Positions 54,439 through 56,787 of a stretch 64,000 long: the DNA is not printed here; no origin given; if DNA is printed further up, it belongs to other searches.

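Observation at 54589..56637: Short, divergent glycyl radical enzyme embedded in a glycan-utilisation operon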

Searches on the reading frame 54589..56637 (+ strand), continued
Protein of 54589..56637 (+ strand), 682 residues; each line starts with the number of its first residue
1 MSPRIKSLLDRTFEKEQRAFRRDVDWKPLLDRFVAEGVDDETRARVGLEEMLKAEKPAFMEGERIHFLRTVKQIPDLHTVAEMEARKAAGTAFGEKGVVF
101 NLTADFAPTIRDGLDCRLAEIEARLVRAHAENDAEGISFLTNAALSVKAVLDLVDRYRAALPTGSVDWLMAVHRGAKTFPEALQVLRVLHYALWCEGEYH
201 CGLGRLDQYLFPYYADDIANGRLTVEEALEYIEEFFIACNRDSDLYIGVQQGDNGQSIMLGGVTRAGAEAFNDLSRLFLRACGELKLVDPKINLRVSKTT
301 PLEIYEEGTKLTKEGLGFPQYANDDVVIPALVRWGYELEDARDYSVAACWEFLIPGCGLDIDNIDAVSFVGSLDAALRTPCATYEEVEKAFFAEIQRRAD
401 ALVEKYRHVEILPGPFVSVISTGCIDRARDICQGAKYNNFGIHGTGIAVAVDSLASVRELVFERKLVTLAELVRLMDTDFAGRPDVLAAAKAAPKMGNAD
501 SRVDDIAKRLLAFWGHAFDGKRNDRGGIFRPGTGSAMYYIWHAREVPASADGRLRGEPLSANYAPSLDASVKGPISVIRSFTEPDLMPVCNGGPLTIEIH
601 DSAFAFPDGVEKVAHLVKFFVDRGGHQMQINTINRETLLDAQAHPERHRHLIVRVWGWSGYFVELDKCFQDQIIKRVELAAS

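Call 31: search_protein_representatives(protein=window:54589-56634:+)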
Query: 682 residues. Proteins with E-value up to 0.001 (for the whole library): 6385; up to 1e-10: 3476; up to 1e-30: 1691. The best 150 are listed.
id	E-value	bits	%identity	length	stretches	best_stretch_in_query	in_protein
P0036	0.0e+00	1285.3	84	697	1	1-682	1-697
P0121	2.0e-228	776.8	52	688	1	1-679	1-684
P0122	2.8e-193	660.7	48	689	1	1-678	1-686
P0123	1.3e-182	625.4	49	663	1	12-677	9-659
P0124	2.4e-179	614.6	48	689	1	3-677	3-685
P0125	3.7e-179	614.0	46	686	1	11-678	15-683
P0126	1.6e-178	611.9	83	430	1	232-557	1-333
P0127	1.2e-175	602.4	44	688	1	1-678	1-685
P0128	2.7e-173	594.6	47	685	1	50-680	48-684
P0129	7.3e-169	580.0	44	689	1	15-678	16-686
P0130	2.6e-168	578.2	45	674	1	1-679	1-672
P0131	1.4e-165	569.1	53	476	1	210-680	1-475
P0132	4.3e-165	567.5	42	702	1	3-679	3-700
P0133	1.9e-158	545.5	53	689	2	1-446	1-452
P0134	2.6e-151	522.0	45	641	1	99-679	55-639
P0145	3.9e-130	452.0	40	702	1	46-676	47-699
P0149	1.2e-112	394.2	37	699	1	48-677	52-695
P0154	4.6e-102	359.2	39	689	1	175-678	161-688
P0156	1.3e-99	351.1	35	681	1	3-680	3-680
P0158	2.0e-99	350.5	38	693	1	176-678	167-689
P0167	7.0e-93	328.9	37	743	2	382-678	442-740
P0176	3.7e-87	310.0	32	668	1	3-641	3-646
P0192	2.1e-76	274.4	33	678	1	138-677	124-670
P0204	1.4e-72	261.8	33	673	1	172-677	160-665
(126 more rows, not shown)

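Call 37: predict_structure(protein=window:54589-56634:+)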
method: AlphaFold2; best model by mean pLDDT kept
length: 682 residues; sequences in the alignment: 1
mean_pLDDT: 36.6   pTM: 0.26
mean pLDDT of the five models: 36.6, 35.0, 30.6, 29.2, 27.2
residues with pLDDT >= 90: 2; 70-90: 13; 50-70: 69; < 50: 598
segments of 3 or more residues with pLDDT < 50: 1-105, 160-167, 180-185, 188-209, 215-219, 235-682
pLDDT, mean of each block of 10 residues (from residue 1): 38 39 42 41 42 37 37 33 34 27 43 58 74 74 63 60 46 52 46 34 39 50 57 46 28 28 34 43 30 30 30 25 26 27 31 32 32 34 39 44 36 26 34 32 24 27 31 31 31 32 34 30 26 23 25 28 26 25 28 34 37 45 37 38 38 30 28 33 27
secondary structure, 60 per line:
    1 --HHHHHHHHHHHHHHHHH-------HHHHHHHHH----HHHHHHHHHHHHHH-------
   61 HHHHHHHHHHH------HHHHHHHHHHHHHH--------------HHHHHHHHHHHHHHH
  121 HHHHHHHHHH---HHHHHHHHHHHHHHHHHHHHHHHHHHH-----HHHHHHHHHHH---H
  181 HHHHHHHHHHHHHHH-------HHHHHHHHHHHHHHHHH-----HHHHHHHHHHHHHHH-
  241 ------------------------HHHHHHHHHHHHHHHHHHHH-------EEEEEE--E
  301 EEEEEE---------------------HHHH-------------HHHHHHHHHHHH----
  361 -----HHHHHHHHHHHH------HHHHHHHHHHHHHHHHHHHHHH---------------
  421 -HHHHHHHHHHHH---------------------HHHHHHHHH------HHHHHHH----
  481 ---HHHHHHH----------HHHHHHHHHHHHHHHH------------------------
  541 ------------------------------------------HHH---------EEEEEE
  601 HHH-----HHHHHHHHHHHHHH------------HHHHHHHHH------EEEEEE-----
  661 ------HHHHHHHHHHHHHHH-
elements in order (helices of 4 or more, strands of 3 or more residues): H3-19 H27-35 H40-53 H61-71 H78-91 H106-130 H134-160 H166-176 H180-195 H203-219 H225-239 H265-284 E292-297 E300-306 H328-331 H345-356 H366-377 H384-405 H422-433 H455-463 H470-476 H484-490 H501-516 E595-600 H609-622 H635-643 E650-655 H667-681
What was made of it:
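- Tried and rejected: Single-sequence AF2 model: useless (pLDDT 37, call 37).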

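Call 39: find_related_loci(query=A1, collection=genome_contigs, flank=10000)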
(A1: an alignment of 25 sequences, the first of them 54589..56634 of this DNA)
Query A1 (682 aa) in genome_contigs; peptide patterns used: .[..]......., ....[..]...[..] (x = any residue, [..] = any of these).
600 stretches matched a pattern (row limit reached: there are more); 596 encode a relative of the query (tblastn E <= 1e-3); the best 80 are kept; 80 distinct loci.
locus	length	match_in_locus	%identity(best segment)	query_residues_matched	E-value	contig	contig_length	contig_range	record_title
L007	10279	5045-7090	88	1-682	0e+0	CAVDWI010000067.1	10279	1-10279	Barnesiella intestinihominis isolate H07648-L1_cleanbin_000041 genome assembly, contig: Spades_H07648-L1_contig_4722, wh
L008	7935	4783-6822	87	1-679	0e+0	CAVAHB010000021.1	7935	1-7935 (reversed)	Faecalibacterium sp. CAG:74 isolate H07660-L1_cleanbin_000019 genome assembly, contig: Spades_H07660-L1_contig_4380, who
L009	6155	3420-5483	84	1-682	0e+0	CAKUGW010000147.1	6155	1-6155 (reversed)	MAG: uncultured Kiritimatiellaeota bacterium isolate REFINED_METABAT215_TOP10_CONTIGS_1500_ASSEMBLY_K77_MERGED__Nepal_Mo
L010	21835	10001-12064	84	1-682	0e+0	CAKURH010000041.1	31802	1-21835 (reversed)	MAG: uncultured Kiritimatiellaeota bacterium isolate REFINED_METABAT215_TOP10_CONTIGS_1500_ASSEMBLY_K77_MERGED__Hadza_Ph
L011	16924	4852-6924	80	1-679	0e+0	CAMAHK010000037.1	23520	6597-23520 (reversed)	MAG: uncultured Verrucomicrobia bacterium isolate SRR5666653_bin.13_metaWRAP_v1.3_MAG genome assembly, contig: ERZ114488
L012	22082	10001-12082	82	1-679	0e+0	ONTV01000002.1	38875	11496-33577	uncultured Lentisphaerae bacterium isolate RUG632 genome assembly, contig: scaffold_832, whole genome shotgun sequence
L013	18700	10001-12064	81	1-679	0e+0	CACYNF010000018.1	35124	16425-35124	uncultured bacterium isolate RUG12088 genome assembly, contig: RUG12088_asm_18, whole genome shotgun sequence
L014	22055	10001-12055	79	1-679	0e+0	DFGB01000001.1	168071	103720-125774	MAG TPA_asm: Verrucomicrobia bacterium UBA3761 UBA3761_contig_2208, whole genome shotgun sequence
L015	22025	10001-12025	78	1-679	0e+0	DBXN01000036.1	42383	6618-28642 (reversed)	MAG TPA_asm: Verrucomicrobia bacterium UBA1211 UBA1211_contig_23620, whole genome shotgun sequence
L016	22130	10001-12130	77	1-679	0e+0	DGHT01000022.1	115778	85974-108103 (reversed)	MAG TPA_asm: Verrucomicrobia bacterium UBA3841 UBA3841_contig_4113, whole genome shotgun sequence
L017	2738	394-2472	77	1-680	0e+0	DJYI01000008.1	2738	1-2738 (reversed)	MAG TPA_asm: Verrucomicrobia bacterium UBA6982 UBA6982_contig_68604, whole genome shotgun sequence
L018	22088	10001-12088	74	1-681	0e+0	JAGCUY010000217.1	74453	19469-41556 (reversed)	MAG: Kiritimatiellae bacterium isolate RGIG10146 Yak_Rumen-4__c2186836, whole genome shotgun sequence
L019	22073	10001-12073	75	1-680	0e+0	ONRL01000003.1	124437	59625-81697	uncultured Lentisphaerae bacterium isolate RUG572 genome assembly, contig: scaffold_425, whole genome shotgun sequence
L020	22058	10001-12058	73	1-680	0e+0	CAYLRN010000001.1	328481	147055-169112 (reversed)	MAG TPA_asm: uncultured Lentisphaeraceae bacterium isolate SRP225648_co1_977 genome assembly, contig: NODE_5_length_3284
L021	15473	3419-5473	73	1-680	0e+0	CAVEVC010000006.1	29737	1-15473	Clostridiales bacterium CCNA10 isolate H07615-L1_cleanbin_000051 genome assembly, contig: Spades_H07615-L1_contig_991, w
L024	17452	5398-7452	61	1-680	0e+0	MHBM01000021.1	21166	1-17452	MAG: Lentisphaerae bacterium RIFOXYA12_FULL_48_11 rifixya3_full_scaffold_1186, whole genome shotgun sequence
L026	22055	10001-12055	59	1-680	0e+0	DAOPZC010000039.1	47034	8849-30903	MAG TPA_asm: Kiritimatiellia bacterium isolate AMR_MDS_1298 NODE_615_length_47034_cov_17.307244, whole genome shotgun se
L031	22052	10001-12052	55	1-679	0e+0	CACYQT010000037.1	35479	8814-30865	uncultured bacterium isolate RUG12186 genome assembly, contig: RUG12186_asm_37, whole genome shotgun sequence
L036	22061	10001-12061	54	1-679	0e+0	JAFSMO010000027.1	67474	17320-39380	MAG: Thermoguttaceae bacterium isolate RGIG3279 Goat_Reticulum-4__c165265, whole genome shotgun sequence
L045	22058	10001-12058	50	1-679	0e+0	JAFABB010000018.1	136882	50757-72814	MAG: Bacillota bacterium isolate OH_SBB_108 k127_482327, whole genome shotgun sequence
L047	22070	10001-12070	49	1-679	0e+0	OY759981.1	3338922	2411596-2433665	MAG: Prolixibacteraceae bacterium isolate a65ce3e3-c5f4-4774-b918-da8a2197b833 genome assembly, chromosome: 1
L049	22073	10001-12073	48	1-680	0e+0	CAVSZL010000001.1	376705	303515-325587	MAG: uncultured Bacteroidales bacterium isolate MFD04716.bin.1.396 genome assembly, contig: contig_12528, whole genome s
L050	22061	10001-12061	48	1-679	0e+0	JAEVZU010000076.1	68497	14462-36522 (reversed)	MAG: Bacillota bacterium isolate OH_PBB_181 k127_1946526, whole genome shotgun sequence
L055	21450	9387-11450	48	1-680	0e+0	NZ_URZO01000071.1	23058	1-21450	Uncultured Parabacteroides sp. isolate UMGS1511, whole genome shotgun sequence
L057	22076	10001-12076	47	1-681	0e+0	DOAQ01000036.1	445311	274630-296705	MAG TPA_asm: Prolixibacteraceae bacterium isolate UBA12447 contig_268, whole genome shotgun sequence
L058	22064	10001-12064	48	1-680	0e+0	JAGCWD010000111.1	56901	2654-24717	MAG: Bacteroidales bacterium isolate RGIG10177 Yak_Rumen-4__c1892930, whole genome shotgun sequence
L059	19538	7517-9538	48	14-679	0e+0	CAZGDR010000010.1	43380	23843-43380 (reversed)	MAG TPA_asm: uncultured Spirochaetaceae bacterium isolate binchicken_co88_620 genome assembly, contig: NODE_913_length_4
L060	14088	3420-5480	49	1-679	0e+0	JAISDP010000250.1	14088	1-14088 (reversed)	MAG: Bacteroidales bacterium isolate Gx485_bin136 k119_5804938, whole genome shotgun sequence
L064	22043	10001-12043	48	6-679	0e+0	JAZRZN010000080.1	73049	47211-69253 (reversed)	MAG: Clostridia bacterium isolate T1900044948_TA20190001.MAGScoT_cleanbin_000011 SGB_3505_k141_1316463, whole genome sho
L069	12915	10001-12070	47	1-679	0e+0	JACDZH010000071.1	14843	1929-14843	MAG: Paludibacter sp. isolate ppb03 NODE_342_length_14843_cov_130.399378, whole genome shotgun sequence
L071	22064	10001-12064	47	1-680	0e+0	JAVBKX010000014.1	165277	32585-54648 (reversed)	MAG: Bacteroidales bacterium isolate EPI_MAG_00008 c_000006549383, whole genome shotgun sequence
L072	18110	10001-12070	47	1-680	0e+0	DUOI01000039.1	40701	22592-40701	MAG TPA_asm: Clostridiales bacterium isolate AS08sgBPME_164 88512_AS08, whole genome shotgun sequence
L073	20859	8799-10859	48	1-680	0e+0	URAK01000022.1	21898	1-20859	uncultured Opitutales bacterium isolate UMGS811 genome assembly, contig: NODE_1973_length_21898_cov_10.419265, whole gen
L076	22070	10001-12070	47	1-680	0e+0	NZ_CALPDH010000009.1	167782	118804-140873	Acetatifactor aquisgranensis strain DSM 110981 NODE_9_length_167782_cov_139.541481, whole genome shotgun sequence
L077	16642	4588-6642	47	1-678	0e+0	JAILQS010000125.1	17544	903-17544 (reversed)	MAG: Lachnospiraceae bacterium isolate RUI364 k141_13646465_flag=0_multi=13.0000_len=17544, whole genome shotgun sequenc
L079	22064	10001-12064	46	1-679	0e+0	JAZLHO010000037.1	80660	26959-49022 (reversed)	MAG: Lachnospiraceae bacterium isolate T1900044980_TA20190042.MAGScoT_cleanbin_000079 SGB_4119_k141_29497, whole genome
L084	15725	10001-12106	48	1-680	0e+0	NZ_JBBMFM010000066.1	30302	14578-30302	Enterocloster hominis (ex Hitch et al. 2024) strain CLA-SR-H021 CLA-SR-H021_contig_66_length_30302, whole genome shotgun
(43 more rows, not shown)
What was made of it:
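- Hosts are overwhelmingly herbivore or human gut and rumen anaerobes (call 39).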

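Call 44: search_protein_families(library=pfam, proteins=[L047:1211-3475:+, L047:3534-4547:+, L047:4618-5796:+, L047:6228-7772:+, L079:3674-4753:+, L079:7480-8985:+, L079:12193-14016:+, L079:14013-14999:+, L079:15003-16142:+, L057:12082-12639:+], max_evalue=0.0001)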
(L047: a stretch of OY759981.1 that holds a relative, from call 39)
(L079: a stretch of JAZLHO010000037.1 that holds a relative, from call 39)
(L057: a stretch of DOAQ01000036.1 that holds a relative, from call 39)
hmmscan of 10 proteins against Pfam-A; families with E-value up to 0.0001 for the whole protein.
L047:1211-3475:+ (754 aa): 2 families
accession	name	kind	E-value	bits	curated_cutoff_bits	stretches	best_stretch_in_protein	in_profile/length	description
PF17801.7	Melibiase_C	-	2.4e-08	34.4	22.9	1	596-656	16-70/71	Alpha galactosidase C-terminal beta sandwich domain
PF02065.24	Melibiase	-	2.8e-08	33.6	27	1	313-411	95-193/347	Melibiase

L047:3534-4547:+ (337 aa): 1 family
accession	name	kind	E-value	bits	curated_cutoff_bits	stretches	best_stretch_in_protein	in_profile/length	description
PF01263.26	Aldose_epim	-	7.2e-88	295.3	27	1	4-332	2-298/299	Aldose 1-epimerase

L047:4618-5796:+ (392 aa): 3 families
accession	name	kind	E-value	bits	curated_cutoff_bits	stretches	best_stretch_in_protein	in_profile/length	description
PF16499.11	Melibiase_2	-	1.1e-79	268.2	23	1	29-291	1-284/284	Alpha galactosidase A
PF17801.7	Melibiase_C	-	2.2e-16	60.1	22.9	1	303-389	1-71/71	Alpha galactosidase C-terminal beta sandwich domain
PF02065.24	Melibiase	-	4.3e-09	36.3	27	1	28-113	39-123/347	Melibiase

L047:6228-7772:+ (514 aa): 2 families
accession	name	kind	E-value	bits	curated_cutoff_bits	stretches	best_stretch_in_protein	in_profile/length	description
PF06964.18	Alpha-L-AF_C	-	3.4e-38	131.9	27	1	317-503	1-165/165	Alpha-L-arabinofuranosidase C-terminal domain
PF22848.2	ASD1_dom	-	6.2e-07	29.7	22.2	0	93-155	11-78/239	Alpha-L-arabinofuranosidase 1 domain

L079:3674-4753:+ (359 aa): 3 families
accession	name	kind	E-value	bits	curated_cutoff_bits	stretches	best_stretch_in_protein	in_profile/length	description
PF13407.12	Peripla_BP_4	-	5.2e-42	144.6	35.1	1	49-332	1-257/258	Periplasmic binding protein domain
PF13377.12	Peripla_BP_3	-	1.2e-07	32.4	26.5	1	190-324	12-140/167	Periplasmic binding protein-like domain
PF13458.12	Peripla_BP_6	-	3.4e-07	30.7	31.7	1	48-143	3-103/343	Periplasmic binding protein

L079:7480-8985:+ (501 aa): 1 family
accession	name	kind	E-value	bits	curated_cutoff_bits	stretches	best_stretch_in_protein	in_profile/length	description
PF02952.23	Fucose_iso_C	-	2.3e-32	112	29.3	1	358-479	2-137/143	L-fucose isomerase, C-terminal domain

L079:12193-14016:+ (607 aa): 1 family
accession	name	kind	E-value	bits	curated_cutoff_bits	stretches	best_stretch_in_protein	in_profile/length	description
PF01554.23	MatE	-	1e-23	84.2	24.9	2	38-184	14-159/161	MatE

L079:14013-14999:+ (328 aa): 1 family
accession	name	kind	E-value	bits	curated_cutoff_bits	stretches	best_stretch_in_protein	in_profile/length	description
PF01116.26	F_bP_aldolase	-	2.7e-59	201.4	25.5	1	30-310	2-257/277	Fructose-bisphosphate aldolase class-II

L079:15003-16142:+ (379 aa): 3 families
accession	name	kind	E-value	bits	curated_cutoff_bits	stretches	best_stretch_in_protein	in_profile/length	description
PF01411.24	tRNA-synt_2c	-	1.3e-10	40.9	30.3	1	18-89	474-552/552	tRNA synthetases class II (A)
PF07973.19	tRNA_SAD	-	4.3e-08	33.4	24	1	180-220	1-41/44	Threonyl and Alanyl tRNA synthetase second additional domain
PF02272.25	DHHA1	-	7.2e-05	23.6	25.9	0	300-368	13-84/102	DHHA1 domain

L057:12082-12639:+ (185 aa): 3 families
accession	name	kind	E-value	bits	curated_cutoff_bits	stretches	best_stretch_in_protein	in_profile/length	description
PF12689.13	Acid_PPase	-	1.1e-39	136.5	27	1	2-145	4-157/169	Acid Phosphatase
PF13419.12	HAD_2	-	2e-07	31.7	23.8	1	41-138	77-178/178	Haloacid dehalogenase-like hydrolase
PF00702.32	Hydrolase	-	5.6e-06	27.3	26.4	1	41-125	94-184/191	haloacid dehalogenase-like hydrolase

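Call 45: search_protein_families(library=pfam, proteins=[L049:3840-5273:+, L049:5288-6256:+, L049:6277-7773:+, L049:12151-13611:+, L049:14091-15584:+, L049:15617-16897:+, L055:6118-8604:+, L055:12806-15064:+, L076:2792-4663:+, L084:6011-8893:+], max_evalue=0.0001)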
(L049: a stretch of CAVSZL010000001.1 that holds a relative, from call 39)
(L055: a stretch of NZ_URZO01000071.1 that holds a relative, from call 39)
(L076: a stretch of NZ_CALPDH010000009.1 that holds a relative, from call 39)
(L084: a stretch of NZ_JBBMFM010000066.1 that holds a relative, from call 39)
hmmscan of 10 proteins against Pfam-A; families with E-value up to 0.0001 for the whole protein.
L049:3840-5273:+ (477 aa): 1 family
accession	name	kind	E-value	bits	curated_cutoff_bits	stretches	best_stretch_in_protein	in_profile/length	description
PF02952.23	Fucose_iso_C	-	5e-07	29.9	29.3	1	341-456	2-136/143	L-fucose isomerase, C-terminal domain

L049:5288-6256:+ (322 aa): 1 family
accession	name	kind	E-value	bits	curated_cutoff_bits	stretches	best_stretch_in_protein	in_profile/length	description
PF01116.26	F_bP_aldolase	-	2e-26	93.6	25.5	1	9-317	3-273/277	Fructose-bisphosphate aldolase class-II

L049:6277-7773:+ (498 aa): 2 families
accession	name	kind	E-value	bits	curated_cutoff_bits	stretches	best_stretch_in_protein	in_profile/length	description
PF00370.27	FGGY_N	-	8.8e-46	156.9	28.8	1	3-244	2-245/245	FGGY family of carbohydrate kinases, N-terminal domain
PF02782.22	FGGY_C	-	7.4e-19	68.7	27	1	301-448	46-196/198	FGGY family of carbohydrate kinases, C-terminal domain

L049:12151-13611:+ (486 aa): 3 families
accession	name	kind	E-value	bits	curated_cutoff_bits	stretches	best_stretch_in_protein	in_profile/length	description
PF00884.28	Sulfatase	-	5.3e-56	190.6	25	1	34-370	1-300/301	Sulfatase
PF16347.10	SGSH_C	-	4.6e-22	79.3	29.3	1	325-463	7-151/154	N-sulphoglucosamine sulphohydrolase, C-terminal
PF01663.27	Phosphodiest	-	9.2e-07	29.2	23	0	262-318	179-234/342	Type I phosphodiesterase / nucleotide pyrophosphatase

L049:14091-15584:+ (497 aa): 2 families
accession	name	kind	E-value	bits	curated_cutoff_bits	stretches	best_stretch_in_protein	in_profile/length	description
PF13378.12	MR_MLE_C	-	5.1e-42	144.5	29.4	1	215-479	6-215/219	Enolase C-terminal domain-like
PF02746.21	MR_MLE_N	-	5.2e-15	56.1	22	1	97-182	30-117/117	Mandelate racemase / muconate lactonizing enzyme, N-terminal domain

L049:15617-16897:+ (426 aa): 2 families
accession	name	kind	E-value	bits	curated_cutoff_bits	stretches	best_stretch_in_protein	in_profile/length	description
PF13378.12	MR_MLE_C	-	1.4e-37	130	29.4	1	213-408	27-215/219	Enolase C-terminal domain-like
PF02746.21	MR_MLE_N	-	3.7e-13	50.1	22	1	20-105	30-117/117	Mandelate racemase / muconate lactonizing enzyme, N-terminal domain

L055:6118-8604:+ (828 aa): 3 families
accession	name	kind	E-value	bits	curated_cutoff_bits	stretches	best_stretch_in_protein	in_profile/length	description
PF06964.18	Alpha-L-AF_C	-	7.9e-17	62.4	27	1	656-820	19-165/165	Alpha-L-arabinofuranosidase C-terminal domain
PF06439.18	3keto-disac_hyd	-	1.3e-15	58.4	26.8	1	98-258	10-186/187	3-keto-disaccharide hydrolase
PF22848.2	ASD1_dom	-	5.1e-15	56.1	22.2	1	508-583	108-177/239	Alpha-L-arabinofuranosidase 1 domain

L055:12806-15064:+ (752 aa): 4 families
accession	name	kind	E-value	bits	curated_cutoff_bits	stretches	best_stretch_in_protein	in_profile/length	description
PF07944.18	Beta-AFase-like_GH127_cat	-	1.3e-105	353.9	24.9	1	35-424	1-375/376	Beta-L-arabinofuranosidase, GH127 catalytic domain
PF20736.2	Glyco_hydro127M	-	2.5e-23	82.4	24.2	1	435-546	2-95/95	Beta-L-arabinofuranosidase, GH127 middle domain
PF20737.2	Glyco_hydro127C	-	1.3e-22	79.7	23.7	1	548-654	1-71/71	Glycoside hydrolase family 127 C-terminal domain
PF20620.4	DUF6805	-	2.6e-11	44.4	27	1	670-748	6-84/133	Family of unknown function (DUF6805)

L076:2792-4663:+ (623 aa): 1 family
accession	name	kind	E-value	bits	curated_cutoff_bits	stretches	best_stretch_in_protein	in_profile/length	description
PF01547.30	SBP_bac_1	-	2.2e-19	71.1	26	1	143-434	15-289/307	Bacterial extracellular solute-binding protein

L084:6011-8893:+ (960 aa): 5 families
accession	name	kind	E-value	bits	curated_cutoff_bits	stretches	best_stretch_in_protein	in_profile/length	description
PF00072.30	Response_reg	-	5.1e-46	155.9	30.2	2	840-955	1-109/111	Response regulator receiver domain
PF02518.31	HATPase_c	-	8.3e-28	97.5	26.4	1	562-678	1-110/111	Histidine kinase-, DNA gyrase B-, and HSP90-like ATPase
PF00512.31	HisKA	-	6e-16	58.7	26.9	1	449-515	1-66/66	His Kinase A (phospho-acceptor) domain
PF13426.13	PAS_9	-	8.7e-09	36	27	1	178-285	1-103/103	PAS domain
PF08447.18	PAS_3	-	6.5e-05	23.6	25.6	0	369-407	40-76/89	PAS fold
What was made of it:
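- L049 carries a sulfatase and two enolase-superfamily genes next to the GRE (call 45).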
